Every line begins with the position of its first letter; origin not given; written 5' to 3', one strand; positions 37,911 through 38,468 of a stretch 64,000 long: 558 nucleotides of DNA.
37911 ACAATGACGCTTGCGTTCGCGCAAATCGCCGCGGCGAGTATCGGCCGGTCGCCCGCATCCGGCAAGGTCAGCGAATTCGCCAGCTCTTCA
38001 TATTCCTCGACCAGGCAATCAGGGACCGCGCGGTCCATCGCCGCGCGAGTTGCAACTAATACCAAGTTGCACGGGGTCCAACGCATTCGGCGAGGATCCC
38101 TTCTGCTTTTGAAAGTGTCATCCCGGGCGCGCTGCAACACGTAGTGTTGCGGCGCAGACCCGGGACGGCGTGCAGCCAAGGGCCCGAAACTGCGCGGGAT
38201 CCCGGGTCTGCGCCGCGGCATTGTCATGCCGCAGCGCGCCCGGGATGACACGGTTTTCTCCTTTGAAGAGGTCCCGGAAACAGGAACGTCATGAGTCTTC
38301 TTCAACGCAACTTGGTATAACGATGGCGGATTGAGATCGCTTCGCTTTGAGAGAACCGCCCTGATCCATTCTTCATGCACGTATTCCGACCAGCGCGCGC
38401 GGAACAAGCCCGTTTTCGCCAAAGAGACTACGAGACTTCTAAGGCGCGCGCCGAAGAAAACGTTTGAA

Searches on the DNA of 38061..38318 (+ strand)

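Call 12: search_dna_similar(query=window:38061-38318:+, collection=plasmids, mode=distant, max_rows=40)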
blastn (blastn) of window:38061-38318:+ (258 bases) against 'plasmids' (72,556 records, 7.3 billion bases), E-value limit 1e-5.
Records with a match: 1; places in all: 1; records where one place covers at least 80% of the query: 0.
Best place of each record, by identity: 90-95% 1.
By first word of the organism name: Terrarubrum 1.
By predicted mobility (MOB-suite, as given by PLSDB): non-mobilizable 1.
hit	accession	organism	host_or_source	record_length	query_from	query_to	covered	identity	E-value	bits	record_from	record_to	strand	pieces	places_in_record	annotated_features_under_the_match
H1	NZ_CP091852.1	Terrarubrum flagellatum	cell culture,forest soil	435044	57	103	18%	93.6%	5e-10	73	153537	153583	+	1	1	none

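Call 16: get_annotated_region(hit=H1, flank=1500)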
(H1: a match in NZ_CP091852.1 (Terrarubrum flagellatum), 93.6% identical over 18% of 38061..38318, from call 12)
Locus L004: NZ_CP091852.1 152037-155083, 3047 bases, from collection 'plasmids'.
description: Terrarubrum flagellatum strain 7MK25 plasmid unnamed1, complete sequence
organism: Terrarubrum flagellatum (NCBI taxid 2895980)
taxonomy: Bacteria; Pseudomonadota; Alphaproteobacteria; Hyphomicrobiales; Terrirubraceae; Terrirubrum; Terrarubrum flagellatum
host: -; source: cell culture,forest soil; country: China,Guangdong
typing (MOB-suite, as given by PLSDB): non-mobilizable
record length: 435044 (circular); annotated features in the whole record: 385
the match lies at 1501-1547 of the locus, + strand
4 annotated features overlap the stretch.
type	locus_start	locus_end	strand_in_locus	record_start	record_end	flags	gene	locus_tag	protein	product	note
CDS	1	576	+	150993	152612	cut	-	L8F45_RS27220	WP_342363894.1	ABC transporter substrate-binding protein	-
CDS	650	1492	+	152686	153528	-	-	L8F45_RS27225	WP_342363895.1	alpha/beta hydrolase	-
CDS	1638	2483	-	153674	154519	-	-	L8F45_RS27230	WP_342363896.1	alpha/beta hydrolase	-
CDS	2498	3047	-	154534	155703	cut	-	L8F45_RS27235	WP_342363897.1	Xaa-Pro peptidase family protein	GO:0006508 - proteolysis [Evidence IEA]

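Call 53: search_dna_similar(query=window:38250-38317:-, collection=plasmids, mode=distant, max_evalue=10, max_rows=25)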
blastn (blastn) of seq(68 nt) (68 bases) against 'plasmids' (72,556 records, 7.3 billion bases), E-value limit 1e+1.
Records with a match: 1; places in all: 1; records where one place covers at least 80% of the query: 0.
Best place of each record, by identity: 95-99% 1.
By first word of the organism name: Vibrio 1.
By predicted mobility (MOB-suite, as given by PLSDB): non-mobilizable 1.
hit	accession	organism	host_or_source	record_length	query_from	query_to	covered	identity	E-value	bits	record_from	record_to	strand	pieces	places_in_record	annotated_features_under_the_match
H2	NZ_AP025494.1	Vibrio gigantis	-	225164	4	25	32%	95.5%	6e+0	37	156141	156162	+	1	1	hypothetical protein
